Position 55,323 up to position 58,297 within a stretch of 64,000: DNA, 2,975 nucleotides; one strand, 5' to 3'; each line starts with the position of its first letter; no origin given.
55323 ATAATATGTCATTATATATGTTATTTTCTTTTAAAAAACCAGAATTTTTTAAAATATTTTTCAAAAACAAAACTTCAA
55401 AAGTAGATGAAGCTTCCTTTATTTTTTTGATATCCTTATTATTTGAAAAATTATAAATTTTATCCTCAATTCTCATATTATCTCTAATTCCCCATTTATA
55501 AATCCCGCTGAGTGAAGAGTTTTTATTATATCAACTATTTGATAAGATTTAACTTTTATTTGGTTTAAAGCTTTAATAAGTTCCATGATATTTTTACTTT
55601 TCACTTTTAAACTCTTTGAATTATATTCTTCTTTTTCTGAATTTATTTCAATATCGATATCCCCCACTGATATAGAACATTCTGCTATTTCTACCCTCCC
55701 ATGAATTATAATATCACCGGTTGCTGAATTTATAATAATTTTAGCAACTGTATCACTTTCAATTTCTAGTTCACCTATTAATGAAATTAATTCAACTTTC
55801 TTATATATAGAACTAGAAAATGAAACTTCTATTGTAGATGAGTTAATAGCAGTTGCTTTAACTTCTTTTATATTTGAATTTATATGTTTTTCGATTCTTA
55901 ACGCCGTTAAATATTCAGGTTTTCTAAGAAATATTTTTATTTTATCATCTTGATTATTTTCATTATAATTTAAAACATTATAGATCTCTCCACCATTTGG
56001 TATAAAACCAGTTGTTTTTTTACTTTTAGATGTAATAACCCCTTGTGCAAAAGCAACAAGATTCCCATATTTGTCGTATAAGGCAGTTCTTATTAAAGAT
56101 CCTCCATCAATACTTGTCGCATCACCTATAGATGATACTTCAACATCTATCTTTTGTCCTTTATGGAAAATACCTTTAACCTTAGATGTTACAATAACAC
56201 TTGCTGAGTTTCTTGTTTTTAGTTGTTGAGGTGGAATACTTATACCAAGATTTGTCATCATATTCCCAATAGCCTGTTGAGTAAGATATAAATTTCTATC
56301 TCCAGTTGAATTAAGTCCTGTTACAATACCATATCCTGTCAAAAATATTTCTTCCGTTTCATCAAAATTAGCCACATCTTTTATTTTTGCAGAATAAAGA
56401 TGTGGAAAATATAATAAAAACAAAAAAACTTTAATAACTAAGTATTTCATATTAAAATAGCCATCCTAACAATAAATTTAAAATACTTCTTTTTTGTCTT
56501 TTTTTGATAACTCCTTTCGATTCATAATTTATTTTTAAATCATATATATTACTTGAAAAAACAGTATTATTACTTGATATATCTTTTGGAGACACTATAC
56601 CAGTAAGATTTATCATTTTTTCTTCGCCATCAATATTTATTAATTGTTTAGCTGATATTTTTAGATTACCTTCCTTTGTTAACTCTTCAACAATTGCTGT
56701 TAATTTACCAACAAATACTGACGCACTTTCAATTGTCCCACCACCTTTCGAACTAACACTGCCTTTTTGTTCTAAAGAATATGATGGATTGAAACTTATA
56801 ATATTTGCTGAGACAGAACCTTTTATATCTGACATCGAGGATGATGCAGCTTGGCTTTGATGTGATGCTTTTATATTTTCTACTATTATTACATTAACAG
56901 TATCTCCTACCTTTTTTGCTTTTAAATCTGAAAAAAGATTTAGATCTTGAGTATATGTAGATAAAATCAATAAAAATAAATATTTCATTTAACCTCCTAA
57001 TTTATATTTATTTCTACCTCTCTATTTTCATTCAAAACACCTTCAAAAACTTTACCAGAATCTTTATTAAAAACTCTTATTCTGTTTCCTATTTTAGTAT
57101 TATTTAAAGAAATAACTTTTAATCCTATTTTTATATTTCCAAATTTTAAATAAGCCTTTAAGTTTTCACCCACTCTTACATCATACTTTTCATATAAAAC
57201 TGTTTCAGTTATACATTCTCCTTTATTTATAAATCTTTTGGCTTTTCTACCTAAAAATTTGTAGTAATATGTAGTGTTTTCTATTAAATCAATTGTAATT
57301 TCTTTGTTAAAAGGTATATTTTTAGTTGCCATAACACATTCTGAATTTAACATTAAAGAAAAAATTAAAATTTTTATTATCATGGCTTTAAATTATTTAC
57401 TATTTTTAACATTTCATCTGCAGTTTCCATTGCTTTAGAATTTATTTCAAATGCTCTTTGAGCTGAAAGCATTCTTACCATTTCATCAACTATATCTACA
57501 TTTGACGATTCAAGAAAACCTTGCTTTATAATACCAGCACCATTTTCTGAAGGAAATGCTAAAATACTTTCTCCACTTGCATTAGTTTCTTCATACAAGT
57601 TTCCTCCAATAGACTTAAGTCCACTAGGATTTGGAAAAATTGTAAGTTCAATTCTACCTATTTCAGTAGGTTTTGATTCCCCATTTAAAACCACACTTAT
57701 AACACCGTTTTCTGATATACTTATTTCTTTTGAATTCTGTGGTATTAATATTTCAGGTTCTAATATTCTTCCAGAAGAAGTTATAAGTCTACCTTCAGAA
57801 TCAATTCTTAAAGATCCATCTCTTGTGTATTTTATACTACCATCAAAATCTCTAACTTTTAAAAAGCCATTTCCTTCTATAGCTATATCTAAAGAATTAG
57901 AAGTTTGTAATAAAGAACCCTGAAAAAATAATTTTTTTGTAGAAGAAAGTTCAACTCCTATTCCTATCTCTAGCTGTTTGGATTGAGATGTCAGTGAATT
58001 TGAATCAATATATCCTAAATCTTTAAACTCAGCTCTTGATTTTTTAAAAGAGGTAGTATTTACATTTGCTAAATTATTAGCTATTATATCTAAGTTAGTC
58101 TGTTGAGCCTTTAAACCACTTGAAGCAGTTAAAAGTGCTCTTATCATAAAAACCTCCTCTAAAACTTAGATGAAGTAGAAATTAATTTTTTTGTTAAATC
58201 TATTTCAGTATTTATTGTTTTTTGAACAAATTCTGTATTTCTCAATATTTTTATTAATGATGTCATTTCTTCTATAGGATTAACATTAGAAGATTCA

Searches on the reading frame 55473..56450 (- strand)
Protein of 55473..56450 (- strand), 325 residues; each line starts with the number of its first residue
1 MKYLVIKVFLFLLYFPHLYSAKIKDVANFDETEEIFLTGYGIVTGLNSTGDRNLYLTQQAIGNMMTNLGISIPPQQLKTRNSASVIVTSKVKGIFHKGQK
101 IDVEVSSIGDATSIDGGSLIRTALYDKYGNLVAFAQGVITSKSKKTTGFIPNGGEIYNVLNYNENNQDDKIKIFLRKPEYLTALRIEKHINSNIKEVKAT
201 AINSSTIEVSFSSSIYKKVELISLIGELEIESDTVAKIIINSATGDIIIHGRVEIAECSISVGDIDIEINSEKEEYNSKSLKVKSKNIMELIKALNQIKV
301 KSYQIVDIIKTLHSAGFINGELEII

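Call 36: search_protein_families(library=pfam, proteins=[window:55473-56450:-], max_evalue=0.001)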
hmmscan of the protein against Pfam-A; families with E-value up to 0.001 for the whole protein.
window:55473-56450:- (325 aa): 1 family
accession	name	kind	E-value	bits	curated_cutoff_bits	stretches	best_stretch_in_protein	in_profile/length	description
PF02119.21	FlgI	-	1.3e-70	238.4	25.3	2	22-279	1-274/343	Flagellar P-ring protein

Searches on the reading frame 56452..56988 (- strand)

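Call 36: search_protein_families(library=pfam, proteins=[window:56452-56988:-], max_evalue=0.001)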
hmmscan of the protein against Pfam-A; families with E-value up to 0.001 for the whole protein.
window:56452-56988:- (178 aa): 1 family
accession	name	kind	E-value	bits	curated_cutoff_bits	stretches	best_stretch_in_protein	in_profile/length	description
PF02107.21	FlgH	-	1.3e-36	126.2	27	1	13-175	9-168/172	Flagellar L-ring protein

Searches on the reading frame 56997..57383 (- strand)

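Call 36: search_protein_families(library=pfam, proteins=[window:56997-57383:-], max_evalue=0.001)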
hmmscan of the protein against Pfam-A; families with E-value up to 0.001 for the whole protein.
window:56997-57383:- (128 aa): 1 family
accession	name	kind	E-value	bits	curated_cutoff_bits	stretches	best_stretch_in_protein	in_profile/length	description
PF13144.11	ChapFlgA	-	5.1e-13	49.6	23.8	1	31-125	28-122/122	Chaperone for flagella basal body P-ring formation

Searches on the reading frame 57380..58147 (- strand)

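Call 36: search_protein_families(library=pfam, proteins=[window:57380-58147:-], max_evalue=0.001)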
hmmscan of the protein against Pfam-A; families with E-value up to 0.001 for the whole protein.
window:57380-58147:- (255 aa): 3 families
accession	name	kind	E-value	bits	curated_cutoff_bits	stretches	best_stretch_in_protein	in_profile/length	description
PF06429.18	Flg_bbr_C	-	2e-22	78.9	23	1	208-253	1-46/46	Flagellar basal body rod FlgEFG protein C-terminal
PF22692.1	LlgE_F_G_D1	-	5.6e-22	78.1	27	1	89-152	1-64/64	Flagellar hook protein FlgE/F/G D1 domain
PF00460.25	Flg_bb_rod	-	2.7e-11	43.6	20.7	1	5-35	1-31/31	Flagella basal body rod protein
